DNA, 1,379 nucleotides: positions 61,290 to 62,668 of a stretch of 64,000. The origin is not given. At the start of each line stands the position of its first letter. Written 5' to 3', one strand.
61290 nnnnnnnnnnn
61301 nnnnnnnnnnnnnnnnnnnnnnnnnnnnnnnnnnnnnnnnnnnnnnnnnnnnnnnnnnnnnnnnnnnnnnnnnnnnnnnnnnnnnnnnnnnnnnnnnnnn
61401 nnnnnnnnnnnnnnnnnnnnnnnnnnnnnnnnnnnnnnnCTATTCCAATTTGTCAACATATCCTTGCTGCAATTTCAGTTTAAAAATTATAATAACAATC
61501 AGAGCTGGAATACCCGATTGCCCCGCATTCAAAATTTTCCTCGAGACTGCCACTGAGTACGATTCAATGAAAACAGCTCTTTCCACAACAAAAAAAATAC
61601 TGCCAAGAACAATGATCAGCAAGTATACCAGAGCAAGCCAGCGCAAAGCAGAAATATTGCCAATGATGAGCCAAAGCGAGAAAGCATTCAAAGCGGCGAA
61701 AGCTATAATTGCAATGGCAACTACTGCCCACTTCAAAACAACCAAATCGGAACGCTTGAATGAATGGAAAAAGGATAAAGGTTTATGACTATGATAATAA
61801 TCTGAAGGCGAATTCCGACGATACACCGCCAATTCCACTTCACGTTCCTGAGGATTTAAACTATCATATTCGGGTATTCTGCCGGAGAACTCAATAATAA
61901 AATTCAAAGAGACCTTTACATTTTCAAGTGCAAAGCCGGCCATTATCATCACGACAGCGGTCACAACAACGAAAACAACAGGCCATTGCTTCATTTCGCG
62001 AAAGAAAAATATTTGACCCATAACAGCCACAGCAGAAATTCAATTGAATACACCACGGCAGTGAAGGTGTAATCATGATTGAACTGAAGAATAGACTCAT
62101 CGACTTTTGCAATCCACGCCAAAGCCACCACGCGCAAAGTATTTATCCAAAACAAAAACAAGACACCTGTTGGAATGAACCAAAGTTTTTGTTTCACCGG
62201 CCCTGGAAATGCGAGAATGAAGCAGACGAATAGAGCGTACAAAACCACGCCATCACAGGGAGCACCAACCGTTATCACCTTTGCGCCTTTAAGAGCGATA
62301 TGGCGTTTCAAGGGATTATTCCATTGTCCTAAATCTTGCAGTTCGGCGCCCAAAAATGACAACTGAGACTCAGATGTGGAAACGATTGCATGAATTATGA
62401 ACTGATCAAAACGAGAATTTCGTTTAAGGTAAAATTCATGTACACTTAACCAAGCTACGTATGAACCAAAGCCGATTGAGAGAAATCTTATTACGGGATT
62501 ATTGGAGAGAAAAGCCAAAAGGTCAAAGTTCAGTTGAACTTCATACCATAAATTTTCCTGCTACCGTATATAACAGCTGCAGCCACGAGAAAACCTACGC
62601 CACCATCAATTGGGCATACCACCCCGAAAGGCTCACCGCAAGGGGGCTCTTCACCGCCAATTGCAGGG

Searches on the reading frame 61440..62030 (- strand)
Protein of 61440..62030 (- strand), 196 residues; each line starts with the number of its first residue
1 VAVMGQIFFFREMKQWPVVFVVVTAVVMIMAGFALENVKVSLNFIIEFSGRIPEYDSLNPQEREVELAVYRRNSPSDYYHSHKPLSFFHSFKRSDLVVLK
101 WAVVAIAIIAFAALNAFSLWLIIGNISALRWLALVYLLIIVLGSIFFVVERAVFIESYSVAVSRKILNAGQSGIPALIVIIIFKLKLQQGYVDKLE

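Call 3: search_protein_families(library=ncbifam, proteins=[window:61440-62030:-], max_evalue=1)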
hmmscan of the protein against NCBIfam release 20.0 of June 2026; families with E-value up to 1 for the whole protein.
window:61440-62030:- (196 aa): 2 families
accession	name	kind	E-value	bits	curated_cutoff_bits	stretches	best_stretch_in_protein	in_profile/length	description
NF046082.1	assoc_w_XrtX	equivalog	0.0051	16.5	75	1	97-185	58-146/147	XrtX-associated membrane protein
NF046015.1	HisKinAgrCStaph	equivalog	0.51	9.5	500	0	3-150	53-189/414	quorum-sensing sensor histidine kinase AgrC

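Call 4: search_protein_families(library=pfam, proteins=[window:61440-62030:-], max_evalue=1)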
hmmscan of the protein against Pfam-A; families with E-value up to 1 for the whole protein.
window:61440-62030:- (196 aa): 1 family
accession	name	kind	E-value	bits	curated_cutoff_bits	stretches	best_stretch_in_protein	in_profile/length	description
PF17314.7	DUF5360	-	0.018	15.5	25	1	48-142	20-114/127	Family of unknown function (DUF5360)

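Call 25: search_protein_families(library=ncbifam, proteins=[window:61440-61994:-], max_evalue=0.1)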
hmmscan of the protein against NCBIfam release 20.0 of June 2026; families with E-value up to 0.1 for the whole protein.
window:61440-61994:- (184 aa): 1 family
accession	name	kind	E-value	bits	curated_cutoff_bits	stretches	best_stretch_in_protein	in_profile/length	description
NF046082.1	assoc_w_XrtX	equivalog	0.0044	16.7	75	1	85-173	58-146/147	XrtX-associated membrane protein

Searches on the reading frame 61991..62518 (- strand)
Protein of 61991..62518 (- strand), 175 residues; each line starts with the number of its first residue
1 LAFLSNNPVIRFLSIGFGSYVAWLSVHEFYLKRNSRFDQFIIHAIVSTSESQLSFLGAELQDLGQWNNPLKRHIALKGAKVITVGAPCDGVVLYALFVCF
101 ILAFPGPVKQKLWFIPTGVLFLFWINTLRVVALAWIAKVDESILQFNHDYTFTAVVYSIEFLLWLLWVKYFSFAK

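Call 3: search_protein_families(library=ncbifam, proteins=[window:61991-62518:-], max_evalue=1)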
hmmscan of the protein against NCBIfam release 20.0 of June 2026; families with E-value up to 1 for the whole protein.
window:61991-62518:- (175 aa): 13 families
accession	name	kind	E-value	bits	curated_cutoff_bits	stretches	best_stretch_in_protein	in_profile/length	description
NF046081.1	exosort_XrtX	exception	2.7e-50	170.5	170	1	7-172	2-163/168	exosortase X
TIGR04128.1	exoso_Fjoh_1448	exception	8.7e-25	87.9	90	1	4-172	3-173/174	exosortase family protein XrtF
TIGR04178.1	exo_archaeo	signature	2.3e-13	50.2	23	1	83-168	2-94/97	exosortase/archaeosortase family protein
NF046083.1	exosort_XrtY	exception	1.5e-11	44.5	160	1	68-168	69-168/168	exosortase Y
TIGR04177.1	exosort_XrtH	exception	1.1e-10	41.7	86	1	82-172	66-156/158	exosortase H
TIGR04300.1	exosort_XrtM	exception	8.7e-09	36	125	1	29-168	7-144/150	exosortase family protein XrtM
TIGR04175.1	archaeo_artD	exception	9.5e-08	32.2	125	1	41-170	15-141/150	archaeosortase D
TIGR04124.1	archaeo_artE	exception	2.5e-07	30.8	95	1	69-170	50-150/153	archaeosortase family protein ArtE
NF033505.2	paceosortase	exception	1.8e-05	24.9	80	1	73-173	50-150/167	pacearchaeosortase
TIGR04144.1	archaeo_VPXXXP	exception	3e-05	24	150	1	79-169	61-151/156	archaeosortase B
TIGR04125.1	exosort_PGF_TRM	exception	0.00015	21.3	75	1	34-134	98-196/271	archaeosortase A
TIGR03763.1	cyanoexo_CrtA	exception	0.00072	19.1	150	1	69-151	153-239/260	cyanoexosortase A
NF045528.1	heimosortase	equivalog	0.0023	18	130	1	87-153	91-157/199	heimdallarchaeosortase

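Call 4: search_protein_families(library=pfam, proteins=[window:61991-62518:-], max_evalue=1)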
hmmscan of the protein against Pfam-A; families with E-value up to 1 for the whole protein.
window:61991-62518:- (175 aa): 1 family
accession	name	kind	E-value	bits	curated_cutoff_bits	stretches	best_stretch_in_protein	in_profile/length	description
PF10990.13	DUF2809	-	0.027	15.6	29.3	1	90-142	11-63/86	Protein of unknown function (DUF2809)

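Call 11: find_homologous_proteins(query=window:61991-62518:-, max_evalue=0.00001)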
Query window:61991-62518:- (175 aa): 143 proteins with E <= 0.00001 among 182 candidates; the best 120 are listed.
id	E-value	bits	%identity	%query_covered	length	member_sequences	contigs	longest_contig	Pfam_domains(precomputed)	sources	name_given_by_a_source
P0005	2.2e-110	385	99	100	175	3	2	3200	-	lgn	-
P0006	1.0e-89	317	77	98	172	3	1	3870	-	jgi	-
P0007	3.6e-88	312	80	100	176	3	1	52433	-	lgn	-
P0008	3.1e-78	280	70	97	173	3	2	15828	PF09721.16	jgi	jgi:exosortase family protein XrtF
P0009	4.0e-71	257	64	97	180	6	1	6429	-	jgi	-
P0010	7.5e-65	236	59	97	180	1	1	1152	-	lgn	-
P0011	4.2e-64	234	66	86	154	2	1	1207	-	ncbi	ncbi:MAG: hypothetical protein ACKOW8_13150, partial [Flavobacteriales bacterium]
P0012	7.9e-50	187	50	97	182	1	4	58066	-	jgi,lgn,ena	jgi:exosortase family protein XrtF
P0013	2.4e-49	186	50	98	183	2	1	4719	-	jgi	-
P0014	1.7e-48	183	49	95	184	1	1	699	-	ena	-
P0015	3.0e-48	182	49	95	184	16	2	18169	PF09721.16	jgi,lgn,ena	jgi:exosortase family protein XrtF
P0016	5.6e-48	181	50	97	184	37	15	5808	-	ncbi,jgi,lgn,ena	jgi:exosortase family protein XrtF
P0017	2.5e-47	179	48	98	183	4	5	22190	-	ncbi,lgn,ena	-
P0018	5.5e-47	178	47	97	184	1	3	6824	-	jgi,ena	jgi:exosortase family protein XrtF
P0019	6.0e-47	178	49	97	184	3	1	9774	-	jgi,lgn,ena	-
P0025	6.1e-46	175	48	98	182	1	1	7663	-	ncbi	ncbi:MAG: exosortase X [Flavobacteriales bacterium]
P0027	2.5e-45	173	47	97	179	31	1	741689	PF09721.16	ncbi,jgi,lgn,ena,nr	ncbi:MAG: exosortase family protein XrtF [Flavobacteriales bacterium]|jgi:exosortase family protein 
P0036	1.1e-41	161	46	98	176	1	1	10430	PF09721.16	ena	-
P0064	4.9e-35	139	42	97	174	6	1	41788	PF09721.16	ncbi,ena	-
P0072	1.3e-34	138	42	95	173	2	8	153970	PF09721.16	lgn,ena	-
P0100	1.3e-32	131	41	94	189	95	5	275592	-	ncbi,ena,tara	tara:strand:- start:14323 stop:14892 length:570 start_codon:yes stop_codon:yes gene_type:complete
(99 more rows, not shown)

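Call 13: find_related_loci(query=A1, collection=genome_contigs, flank=4000)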
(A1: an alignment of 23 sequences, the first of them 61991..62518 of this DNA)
Query A1 (175 aa) in genome_contigs; peptide patterns used: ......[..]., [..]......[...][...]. (x = any residue, [..] = any of these).
195 stretches matched a pattern; 183 encode a relative of the query (tblastn E <= 1e-3); the best 80 are kept; 80 distinct loci.
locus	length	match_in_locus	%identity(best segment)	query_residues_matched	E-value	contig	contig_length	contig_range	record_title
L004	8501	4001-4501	50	6-172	9e-55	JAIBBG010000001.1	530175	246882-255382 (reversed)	MAG: Flavobacteriales bacterium isolate SSF44 NODE_59_length_530175_cov_22.512874, whole genome shotgun sequence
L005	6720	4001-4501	50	6-172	9e-54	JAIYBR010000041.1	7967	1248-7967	MAG: Flavobacteriales bacterium isolate E1_MAG_00053 pond_E1_MAG_00053_000000000088, whole genome shotgun sequence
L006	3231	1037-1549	50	6-175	2e-53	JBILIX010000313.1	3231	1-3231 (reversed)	MAG: Flavobacteriales bacterium isolate ME2017-06-09_3300042875_group7_bin10 Rohwer_bin988_scaffold_24706_c1, whole geno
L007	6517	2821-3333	50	6-175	1e-52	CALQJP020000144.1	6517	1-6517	MAG: Chryseobacterium gleum isolate HRSG-E12-bin-99 genome assembly, contig: HRSG-E12-C8767, whole genome shotgun sequen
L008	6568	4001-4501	47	6-172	1e-52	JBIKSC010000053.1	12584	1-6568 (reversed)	MAG: Flavobacteriales bacterium isolate ME2015-06-19_3300044640_group6_bin203 Rohwer_bin985_scaffold_4025_c1, whole geno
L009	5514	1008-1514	49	4-172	4e-52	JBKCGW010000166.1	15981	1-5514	MAG: Flavobacteriales bacterium isolate samp_472_concoct_468 samp_472_298334, whole genome shotgun sequence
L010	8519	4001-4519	49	4-175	4e-52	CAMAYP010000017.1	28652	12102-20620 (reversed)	MAG: Chryseobacterium gleum isolate ME-21oct19-79 genome assembly, contig: ME-21oct19-C2157, whole genome shotgun sequen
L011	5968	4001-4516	48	1-172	6e-52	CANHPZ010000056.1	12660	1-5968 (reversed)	MAG: Flavobacteriales bacterium isolate RE-23may17-150 genome assembly, contig: RE-23may17-C20721, whole genome shotgun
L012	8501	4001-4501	47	6-172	1e-51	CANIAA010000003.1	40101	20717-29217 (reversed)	MAG: Flavobacteriales bacterium isolate RE-27jun17-66 genome assembly, contig: RE-27jun17-C465, whole genome shotgun seq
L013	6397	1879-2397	48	4-175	5e-51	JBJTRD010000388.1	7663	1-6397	MAG: Flavobacteriales bacterium isolate samp_4448_metabat2_169 samp_4448_1969069, whole genome shotgun sequence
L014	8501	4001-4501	44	6-172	2e-50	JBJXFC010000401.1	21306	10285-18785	MAG: Flavobacteriales bacterium isolate F1F2.bin.67 k127_8106560, whole genome shotgun sequence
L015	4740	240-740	49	6-172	2e-50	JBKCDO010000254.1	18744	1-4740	MAG: Flavobacteriales bacterium isolate samp_463_VAMB_503 samp_463_123877, whole genome shotgun sequence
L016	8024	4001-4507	47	4-172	4e-50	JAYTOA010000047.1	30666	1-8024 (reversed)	MAG: Flavobacteriales bacterium isolate GFS_4022 GFS_4022_46, whole genome shotgun sequence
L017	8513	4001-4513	48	6-175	4e-50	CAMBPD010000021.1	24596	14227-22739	MAG: Chryseobacterium gleum isolate MoH-02may19-300 genome assembly, contig: MoH-02may19-C2999, whole genome shotgun seq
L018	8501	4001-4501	49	6-172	4e-50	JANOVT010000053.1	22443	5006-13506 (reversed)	MAG: Flavobacteriales bacterium isolate VAR_35_metabat_581 VAR_35_k141_28377, whole genome shotgun sequence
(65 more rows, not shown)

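Call 27: search_protein_families(library=ncbifam, proteins=[P0007, P0008, P0009, P0012, P0025, P0027, P0036, P0064, P0072, P0100], max_evalue=1e-10)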
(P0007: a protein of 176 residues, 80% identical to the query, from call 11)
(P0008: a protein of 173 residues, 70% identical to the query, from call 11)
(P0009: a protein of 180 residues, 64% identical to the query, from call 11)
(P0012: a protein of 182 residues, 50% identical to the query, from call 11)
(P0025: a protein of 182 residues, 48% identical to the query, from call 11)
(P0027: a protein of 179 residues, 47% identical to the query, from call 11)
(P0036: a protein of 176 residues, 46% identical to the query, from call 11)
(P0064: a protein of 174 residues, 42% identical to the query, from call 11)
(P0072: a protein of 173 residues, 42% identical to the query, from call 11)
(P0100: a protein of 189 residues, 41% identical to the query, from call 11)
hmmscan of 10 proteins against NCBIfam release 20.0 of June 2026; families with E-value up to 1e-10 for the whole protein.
P0007 (176 aa): 5 families
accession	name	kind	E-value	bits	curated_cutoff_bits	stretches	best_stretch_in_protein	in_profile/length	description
NF046081.1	exosort_XrtX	exception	1.8e-48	164.6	170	1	7-173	2-164/168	exosortase X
TIGR04128.1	exoso_Fjoh_1448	exception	7.7e-22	78.3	90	1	4-172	3-173/174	exosortase family protein XrtF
TIGR04178.1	exo_archaeo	signature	1.2e-12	48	23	1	83-168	2-94/97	exosortase/archaeosortase family protein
NF046083.1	exosort_XrtY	exception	1.7e-11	44.3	160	1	26-168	34-168/168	exosortase Y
TIGR04177.1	exosort_XrtH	exception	4.6e-11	43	86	1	82-172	66-156/158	exosortase H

P0008 (173 aa): 4 families
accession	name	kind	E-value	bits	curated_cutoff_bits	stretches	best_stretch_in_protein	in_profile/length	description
NF046081.1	exosort_XrtX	exception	6.5e-49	166.1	170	1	5-171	2-164/168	exosortase X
TIGR04128.1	exoso_Fjoh_1448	exception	1.3e-22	80.8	90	1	1-170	2-173/174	exosortase family protein XrtF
TIGR04178.1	exo_archaeo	signature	2.1e-13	50.4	23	1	80-166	1-94/97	exosortase/archaeosortase family protein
TIGR04177.1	exosort_XrtH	exception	5.2e-13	49.3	86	1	79-170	65-156/158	exosortase H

P0009 (180 aa): 4 families
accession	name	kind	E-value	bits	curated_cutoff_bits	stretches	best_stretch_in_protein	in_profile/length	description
NF046081.1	exosort_XrtX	exception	2e-45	154.7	170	1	13-178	3-164/168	exosortase X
TIGR04128.1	exoso_Fjoh_1448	exception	1.8e-17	64.1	90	1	12-176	6-172/174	exosortase family protein XrtF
TIGR04177.1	exosort_XrtH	exception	8.6e-13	48.6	86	1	86-178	65-157/158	exosortase H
TIGR04178.1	exo_archaeo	signature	4.3e-11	43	23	1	87-172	1-93/97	exosortase/archaeosortase family protein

P0012 (182 aa): 5 families
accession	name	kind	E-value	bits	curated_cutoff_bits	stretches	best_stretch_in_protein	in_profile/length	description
NF046081.1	exosort_XrtX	exception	3e-52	176.9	170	1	8-174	2-164/168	exosortase X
TIGR04128.1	exoso_Fjoh_1448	exception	2.3e-22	80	90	1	8-173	6-173/174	exosortase family protein XrtF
NF046083.1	exosort_XrtY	exception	1.1e-15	58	160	1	24-169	31-168/168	exosortase Y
TIGR04177.1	exosort_XrtH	exception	1.4e-13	51.1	86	1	82-171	65-154/158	exosortase H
TIGR04178.1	exo_archaeo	signature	3.9e-13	49.5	23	1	84-169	2-94/97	exosortase/archaeosortase family protein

P0025 (182 aa): 5 families
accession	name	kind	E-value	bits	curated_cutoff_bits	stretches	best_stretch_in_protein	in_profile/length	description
NF046081.1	exosort_XrtX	exception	2.6e-51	173.8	170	1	9-175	3-165/168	exosortase X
TIGR04128.1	exoso_Fjoh_1448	exception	1.7e-22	80.5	90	1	8-173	6-173/174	exosortase family protein XrtF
NF046083.1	exosort_XrtY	exception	1.2e-13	51.2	160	1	27-169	34-168/168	exosortase Y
TIGR04178.1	exo_archaeo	signature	3e-12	46.7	23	1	83-169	1-94/97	exosortase/archaeosortase family protein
TIGR04177.1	exosort_XrtH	exception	1.1e-11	45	86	1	82-173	65-156/158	exosortase H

P0027 (179 aa): 5 families
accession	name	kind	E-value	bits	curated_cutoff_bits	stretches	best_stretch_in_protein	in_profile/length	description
NF046081.1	exosort_XrtX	exception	3.6e-55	186.4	170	1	8-174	2-166/168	exosortase X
TIGR04128.1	exoso_Fjoh_1448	exception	2.3e-26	93.1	90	1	8-171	6-173/174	exosortase family protein XrtF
NF046083.1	exosort_XrtY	exception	5.8e-17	62.1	160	1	27-167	34-168/168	exosortase Y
TIGR04178.1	exo_archaeo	signature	2.1e-15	56.8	23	1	81-167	1-94/97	exosortase/archaeosortase family protein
TIGR04177.1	exosort_XrtH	exception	2.2e-14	53.7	86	1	80-171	65-156/158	exosortase H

P0036 (176 aa): 6 families
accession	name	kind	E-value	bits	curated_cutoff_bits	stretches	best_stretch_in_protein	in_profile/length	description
NF046081.1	exosort_XrtX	exception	1.2e-57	194.5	170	1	7-170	2-163/168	exosortase X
TIGR04128.1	exoso_Fjoh_1448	exception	2.3e-25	89.8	90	1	11-170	10-173/174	exosortase family protein XrtF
NF046083.1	exosort_XrtY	exception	2.9e-17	63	160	1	27-166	35-168/168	exosortase Y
TIGR04177.1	exosort_XrtH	exception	2.9e-16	59.9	86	1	66-168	51-154/158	exosortase H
TIGR04178.1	exo_archaeo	signature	3.1e-16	59.5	23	1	81-166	2-94/97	exosortase/archaeosortase family protein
TIGR04300.1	exosort_XrtM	exception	1.2e-11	45.3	125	1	77-167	52-145/150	exosortase family protein XrtM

P0064 (174 aa): 5 families
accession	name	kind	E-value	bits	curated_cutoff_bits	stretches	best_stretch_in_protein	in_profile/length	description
NF046081.1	exosort_XrtX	exception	1e-49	168.7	170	1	3-169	2-165/168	exosortase X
TIGR04128.1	exoso_Fjoh_1448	exception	6.5e-21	75.3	90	1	7-168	10-174/174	exosortase family protein XrtF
NF046083.1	exosort_XrtY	exception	1.1e-15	57.9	160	1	22-162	34-167/168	exosortase Y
TIGR04178.1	exo_archaeo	signature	4.4e-15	55.8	23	1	78-163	2-94/97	exosortase/archaeosortase family protein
TIGR04177.1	exosort_XrtH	exception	1.2e-13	51.3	86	1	77-164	66-153/158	exosortase H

P0072 (173 aa): 5 families
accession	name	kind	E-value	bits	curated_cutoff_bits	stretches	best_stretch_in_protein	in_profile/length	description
NF046081.1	exosort_XrtX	exception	5.3e-57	192.4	170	1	6-169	3-164/168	exosortase X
TIGR04128.1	exoso_Fjoh_1448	exception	4.5e-25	88.8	90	1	3-168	4-173/174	exosortase family protein XrtF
NF046083.1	exosort_XrtY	exception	5.7e-19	68.6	160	1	24-164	34-168/168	exosortase Y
TIGR04178.1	exo_archaeo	signature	1.2e-16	60.7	23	1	79-164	2-94/97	exosortase/archaeosortase family protein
TIGR04177.1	exosort_XrtH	exception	1.6e-13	50.9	86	1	74-169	62-157/158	exosortase H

P0100 (189 aa): 5 families
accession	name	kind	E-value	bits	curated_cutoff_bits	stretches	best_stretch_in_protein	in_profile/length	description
NF046081.1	exosort_XrtX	exception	4.3e-51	173.2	170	1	16-175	3-159/168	exosortase X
TIGR04128.1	exoso_Fjoh_1448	exception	5.4e-24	85.3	90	1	16-174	7-168/174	exosortase family protein XrtF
TIGR04178.1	exo_archaeo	signature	6.3e-13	48.8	23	1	89-174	1-93/97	exosortase/archaeosortase family protein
NF046083.1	exosort_XrtY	exception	1.2e-12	48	160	1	76-175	70-168/168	exosortase Y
TIGR04177.1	exosort_XrtH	exception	1.4e-12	47.9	86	1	88-175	65-152/158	exosortase H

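Call 33: find_encoding_contigs(protein=P0007, flank=10000, max_places=3)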
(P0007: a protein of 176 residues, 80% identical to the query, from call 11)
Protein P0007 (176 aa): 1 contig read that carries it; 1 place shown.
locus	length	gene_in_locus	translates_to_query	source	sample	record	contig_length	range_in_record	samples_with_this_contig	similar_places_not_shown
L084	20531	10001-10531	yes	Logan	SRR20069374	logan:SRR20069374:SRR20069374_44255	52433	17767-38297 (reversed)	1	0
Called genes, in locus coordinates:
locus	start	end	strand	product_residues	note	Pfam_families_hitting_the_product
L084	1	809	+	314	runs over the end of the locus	PF00478:IMPDH, PF03060:NMO, PF05690:ThiG (weak), PF01070:FMN_dh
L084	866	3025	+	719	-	PF13585:CHU_C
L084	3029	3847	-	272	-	PF00106:adh_short, PF08659:KR (weak), PF13561:adh_short_C2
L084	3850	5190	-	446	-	PF00202:Aminotran_3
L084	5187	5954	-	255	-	PF02348:CTP_transf_3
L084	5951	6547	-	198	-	PF13302:Acetyltransf_3, PF13420:Acetyltransf_4 (weak)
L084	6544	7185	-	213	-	PF00535:Glycos_transf_2, PF10111:Glyco_tranf_2_2, PF13641:Glyco_tranf_2_3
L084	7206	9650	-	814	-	-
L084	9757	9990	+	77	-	PF28310:PID_CTERM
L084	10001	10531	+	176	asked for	-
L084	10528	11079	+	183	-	-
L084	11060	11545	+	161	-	-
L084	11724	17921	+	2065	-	-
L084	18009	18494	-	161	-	PF08211:dCMP_cyt_deam_2, PF00383:dCMP_cyt_deam_1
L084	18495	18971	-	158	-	PF02542:YgbB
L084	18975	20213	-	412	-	PF19572:PorV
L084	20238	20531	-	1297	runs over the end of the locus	PF13860:FlgD_ig (faint), PF01364:Peptidase_C25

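Call 50: search_solved_structures(query=A1, max_evalue=1)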
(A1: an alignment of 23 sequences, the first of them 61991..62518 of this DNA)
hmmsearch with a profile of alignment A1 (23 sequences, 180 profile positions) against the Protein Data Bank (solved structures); distinct sequences matched with E-value up to 1: 3.
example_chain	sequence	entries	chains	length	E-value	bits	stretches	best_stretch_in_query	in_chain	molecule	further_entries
6nen_A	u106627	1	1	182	0.078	15.9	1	23-84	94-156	Copper resistance protein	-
6mhh_A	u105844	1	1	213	0.091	15.7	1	23-84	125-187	Metal resistance protein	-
4xvw_A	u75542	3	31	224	0.098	15.5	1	23-84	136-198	DsbA-like protein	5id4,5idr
